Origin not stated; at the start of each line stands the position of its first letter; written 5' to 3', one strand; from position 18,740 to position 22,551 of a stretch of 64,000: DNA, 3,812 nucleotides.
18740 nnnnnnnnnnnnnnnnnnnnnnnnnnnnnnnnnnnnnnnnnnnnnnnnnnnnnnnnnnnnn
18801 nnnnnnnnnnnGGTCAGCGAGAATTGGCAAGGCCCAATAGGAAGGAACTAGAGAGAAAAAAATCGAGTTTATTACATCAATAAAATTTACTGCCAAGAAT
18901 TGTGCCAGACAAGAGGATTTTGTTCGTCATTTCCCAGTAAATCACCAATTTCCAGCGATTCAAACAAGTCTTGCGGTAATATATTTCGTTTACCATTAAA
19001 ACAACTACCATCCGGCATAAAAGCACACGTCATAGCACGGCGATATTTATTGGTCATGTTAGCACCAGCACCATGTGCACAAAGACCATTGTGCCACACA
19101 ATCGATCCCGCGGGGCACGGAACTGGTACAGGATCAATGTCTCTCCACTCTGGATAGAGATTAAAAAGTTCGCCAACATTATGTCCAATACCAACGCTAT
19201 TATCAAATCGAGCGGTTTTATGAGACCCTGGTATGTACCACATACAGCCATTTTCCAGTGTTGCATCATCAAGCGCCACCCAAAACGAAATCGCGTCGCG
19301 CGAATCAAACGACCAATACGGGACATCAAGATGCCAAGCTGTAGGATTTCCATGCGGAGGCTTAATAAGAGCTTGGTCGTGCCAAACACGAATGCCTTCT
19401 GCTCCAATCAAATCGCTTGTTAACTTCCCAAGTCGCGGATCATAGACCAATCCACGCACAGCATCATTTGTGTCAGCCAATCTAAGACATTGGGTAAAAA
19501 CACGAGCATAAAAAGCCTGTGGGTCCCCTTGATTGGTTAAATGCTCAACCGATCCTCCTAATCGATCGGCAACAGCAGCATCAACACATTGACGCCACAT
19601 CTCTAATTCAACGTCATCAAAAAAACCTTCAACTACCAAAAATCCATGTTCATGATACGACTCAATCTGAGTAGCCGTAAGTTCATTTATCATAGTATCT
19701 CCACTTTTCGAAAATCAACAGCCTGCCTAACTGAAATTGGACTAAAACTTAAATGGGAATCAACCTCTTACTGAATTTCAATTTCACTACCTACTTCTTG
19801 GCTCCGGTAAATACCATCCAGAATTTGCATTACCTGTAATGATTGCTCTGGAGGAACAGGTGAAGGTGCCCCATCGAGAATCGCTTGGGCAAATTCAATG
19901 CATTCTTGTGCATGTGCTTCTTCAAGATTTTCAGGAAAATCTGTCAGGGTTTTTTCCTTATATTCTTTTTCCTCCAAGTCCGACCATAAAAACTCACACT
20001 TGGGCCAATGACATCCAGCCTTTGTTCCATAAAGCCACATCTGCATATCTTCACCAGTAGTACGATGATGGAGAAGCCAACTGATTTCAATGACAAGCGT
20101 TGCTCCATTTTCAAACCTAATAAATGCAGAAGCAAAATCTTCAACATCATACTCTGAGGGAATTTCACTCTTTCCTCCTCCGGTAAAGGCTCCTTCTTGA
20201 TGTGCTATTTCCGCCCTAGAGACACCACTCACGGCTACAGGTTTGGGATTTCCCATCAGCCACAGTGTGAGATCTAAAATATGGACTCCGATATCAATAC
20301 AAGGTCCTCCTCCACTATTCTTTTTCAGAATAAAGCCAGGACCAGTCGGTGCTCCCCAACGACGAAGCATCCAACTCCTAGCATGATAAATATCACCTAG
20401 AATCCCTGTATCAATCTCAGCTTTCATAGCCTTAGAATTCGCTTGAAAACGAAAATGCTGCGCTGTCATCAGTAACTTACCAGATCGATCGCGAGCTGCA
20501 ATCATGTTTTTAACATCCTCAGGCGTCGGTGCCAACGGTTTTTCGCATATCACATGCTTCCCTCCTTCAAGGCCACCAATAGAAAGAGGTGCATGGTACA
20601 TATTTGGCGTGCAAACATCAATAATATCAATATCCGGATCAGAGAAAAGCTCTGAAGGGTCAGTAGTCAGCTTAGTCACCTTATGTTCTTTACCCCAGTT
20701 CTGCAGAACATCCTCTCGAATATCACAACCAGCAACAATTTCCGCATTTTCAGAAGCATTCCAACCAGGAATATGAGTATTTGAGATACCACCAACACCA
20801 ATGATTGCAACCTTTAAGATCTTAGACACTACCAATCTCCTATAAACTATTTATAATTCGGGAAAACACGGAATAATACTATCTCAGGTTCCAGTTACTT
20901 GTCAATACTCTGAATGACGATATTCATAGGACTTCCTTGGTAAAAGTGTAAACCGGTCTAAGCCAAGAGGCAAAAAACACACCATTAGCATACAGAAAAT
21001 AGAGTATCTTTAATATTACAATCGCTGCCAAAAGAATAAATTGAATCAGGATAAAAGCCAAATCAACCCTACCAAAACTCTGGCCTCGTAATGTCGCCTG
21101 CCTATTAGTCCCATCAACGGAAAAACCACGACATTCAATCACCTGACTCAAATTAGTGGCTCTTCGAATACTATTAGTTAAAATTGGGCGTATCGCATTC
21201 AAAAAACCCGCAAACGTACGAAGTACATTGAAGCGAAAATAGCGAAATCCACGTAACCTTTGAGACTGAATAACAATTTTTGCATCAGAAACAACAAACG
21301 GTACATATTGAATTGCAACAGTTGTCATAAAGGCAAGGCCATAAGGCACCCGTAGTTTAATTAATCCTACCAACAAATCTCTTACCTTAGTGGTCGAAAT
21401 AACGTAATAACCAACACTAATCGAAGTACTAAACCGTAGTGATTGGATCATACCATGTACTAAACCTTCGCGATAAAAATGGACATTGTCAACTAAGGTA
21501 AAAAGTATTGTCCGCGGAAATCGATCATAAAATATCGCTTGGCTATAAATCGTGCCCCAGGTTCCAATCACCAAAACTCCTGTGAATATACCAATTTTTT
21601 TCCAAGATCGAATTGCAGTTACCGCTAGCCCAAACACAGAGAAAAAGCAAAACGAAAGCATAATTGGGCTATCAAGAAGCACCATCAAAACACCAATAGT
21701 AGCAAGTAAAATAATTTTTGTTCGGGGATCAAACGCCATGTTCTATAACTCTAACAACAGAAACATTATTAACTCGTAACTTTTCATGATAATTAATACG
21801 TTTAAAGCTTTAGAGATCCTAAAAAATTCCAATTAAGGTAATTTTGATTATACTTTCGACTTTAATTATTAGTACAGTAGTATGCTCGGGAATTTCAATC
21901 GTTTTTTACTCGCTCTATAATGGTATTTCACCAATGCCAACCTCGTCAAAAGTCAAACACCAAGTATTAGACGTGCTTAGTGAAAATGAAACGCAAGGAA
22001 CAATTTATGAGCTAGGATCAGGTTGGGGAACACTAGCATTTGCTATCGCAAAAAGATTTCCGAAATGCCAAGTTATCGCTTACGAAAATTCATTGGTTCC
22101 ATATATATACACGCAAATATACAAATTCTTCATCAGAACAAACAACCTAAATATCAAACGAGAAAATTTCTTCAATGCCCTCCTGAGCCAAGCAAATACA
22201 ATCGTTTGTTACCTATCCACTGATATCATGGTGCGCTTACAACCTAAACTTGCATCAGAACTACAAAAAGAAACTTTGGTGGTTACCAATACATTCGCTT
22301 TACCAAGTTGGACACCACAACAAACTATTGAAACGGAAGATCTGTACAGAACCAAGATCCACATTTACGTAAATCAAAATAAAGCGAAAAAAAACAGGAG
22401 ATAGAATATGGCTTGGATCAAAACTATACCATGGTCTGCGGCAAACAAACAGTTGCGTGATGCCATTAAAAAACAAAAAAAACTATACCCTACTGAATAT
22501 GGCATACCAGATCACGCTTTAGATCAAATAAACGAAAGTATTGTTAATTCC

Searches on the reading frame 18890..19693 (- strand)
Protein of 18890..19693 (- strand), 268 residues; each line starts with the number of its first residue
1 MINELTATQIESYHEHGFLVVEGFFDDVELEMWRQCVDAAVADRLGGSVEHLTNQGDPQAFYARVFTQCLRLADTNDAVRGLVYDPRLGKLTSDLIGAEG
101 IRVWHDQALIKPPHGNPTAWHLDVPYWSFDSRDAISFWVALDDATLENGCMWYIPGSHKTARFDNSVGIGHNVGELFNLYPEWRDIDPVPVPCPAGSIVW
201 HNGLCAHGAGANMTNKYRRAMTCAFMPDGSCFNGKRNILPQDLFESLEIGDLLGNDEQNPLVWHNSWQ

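Call 15: search_protein_families(library=pfam, proteins=[window:18890-19693:-], max_evalue=0.001)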
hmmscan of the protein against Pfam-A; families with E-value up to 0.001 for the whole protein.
window:18890-19693:- (268 aa): 1 family
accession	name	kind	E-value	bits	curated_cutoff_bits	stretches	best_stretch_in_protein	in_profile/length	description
PF05721.19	PhyH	-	4.1e-38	132.2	22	1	13-220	1-213/213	Phytanoyl-CoA dioxygenase (PhyH)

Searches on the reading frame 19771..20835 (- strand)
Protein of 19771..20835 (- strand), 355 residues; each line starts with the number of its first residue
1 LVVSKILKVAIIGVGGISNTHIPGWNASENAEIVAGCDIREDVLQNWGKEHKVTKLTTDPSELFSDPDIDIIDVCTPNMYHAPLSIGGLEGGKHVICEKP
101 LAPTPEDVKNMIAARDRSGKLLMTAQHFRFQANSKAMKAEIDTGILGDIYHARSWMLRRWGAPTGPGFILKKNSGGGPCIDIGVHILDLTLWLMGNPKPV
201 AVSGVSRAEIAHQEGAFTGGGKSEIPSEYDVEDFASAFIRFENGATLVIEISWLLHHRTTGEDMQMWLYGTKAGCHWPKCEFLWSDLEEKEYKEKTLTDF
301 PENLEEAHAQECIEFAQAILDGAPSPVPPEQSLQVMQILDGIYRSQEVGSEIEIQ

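Call 15: search_protein_families(library=pfam, proteins=[window:19771-20835:-], max_evalue=0.001)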
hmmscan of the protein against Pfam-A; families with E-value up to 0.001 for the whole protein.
window:19771-20835:- (355 aa): 3 families
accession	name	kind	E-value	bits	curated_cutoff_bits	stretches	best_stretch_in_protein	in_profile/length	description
PF01408.29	GFO_IDH_MocA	-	1.8e-25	90.4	24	1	7-124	1-118/120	Oxidoreductase family, NAD-binding Rossmann fold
PF22725.1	GFO_IDH_MocA_C3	-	5.4e-24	85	27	1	136-273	3-121/124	GFO/IDH/MocA C-terminal domain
PF02894.22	GFO_IDH_MocA_C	-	1.2e-19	71.4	22.9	1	138-353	1-217/218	Oxidoreductase family, C-terminal alpha/beta domain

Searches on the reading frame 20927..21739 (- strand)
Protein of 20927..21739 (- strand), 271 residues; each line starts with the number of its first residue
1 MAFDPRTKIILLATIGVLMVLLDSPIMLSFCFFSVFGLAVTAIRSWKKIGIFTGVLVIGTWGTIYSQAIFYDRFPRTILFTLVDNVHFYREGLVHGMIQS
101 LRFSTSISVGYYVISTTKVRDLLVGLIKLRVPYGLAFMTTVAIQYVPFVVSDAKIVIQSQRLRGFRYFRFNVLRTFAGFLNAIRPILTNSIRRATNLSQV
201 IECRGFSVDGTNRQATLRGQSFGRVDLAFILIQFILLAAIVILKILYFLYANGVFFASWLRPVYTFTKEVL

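Call 15: search_protein_families(library=pfam, proteins=[window:20927-21739:-], max_evalue=0.001)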
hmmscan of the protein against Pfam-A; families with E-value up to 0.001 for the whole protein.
window:20927-21739:- (271 aa): 1 family
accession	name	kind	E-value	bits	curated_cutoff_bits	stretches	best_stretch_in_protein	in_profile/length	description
PF02361.21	CbiQ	-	1.5e-20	74.2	25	1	4-208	9-210/216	Cobalt transport protein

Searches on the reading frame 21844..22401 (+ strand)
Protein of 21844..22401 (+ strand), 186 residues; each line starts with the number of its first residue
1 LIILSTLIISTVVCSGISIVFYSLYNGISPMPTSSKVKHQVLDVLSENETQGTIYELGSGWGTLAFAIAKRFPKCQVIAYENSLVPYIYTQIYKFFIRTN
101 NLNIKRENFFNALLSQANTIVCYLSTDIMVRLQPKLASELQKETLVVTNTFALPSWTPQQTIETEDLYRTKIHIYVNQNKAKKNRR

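Call 15: search_protein_families(library=pfam, proteins=[window:21844-22401:+], max_evalue=0.001)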
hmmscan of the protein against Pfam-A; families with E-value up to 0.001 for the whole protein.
window:21844-22401:+ (186 aa): 1 family
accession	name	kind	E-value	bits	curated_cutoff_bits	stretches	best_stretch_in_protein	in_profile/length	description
PF05175.20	MTS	-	0.00064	19.8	23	1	42-86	24-67/170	Methyltransferase small domain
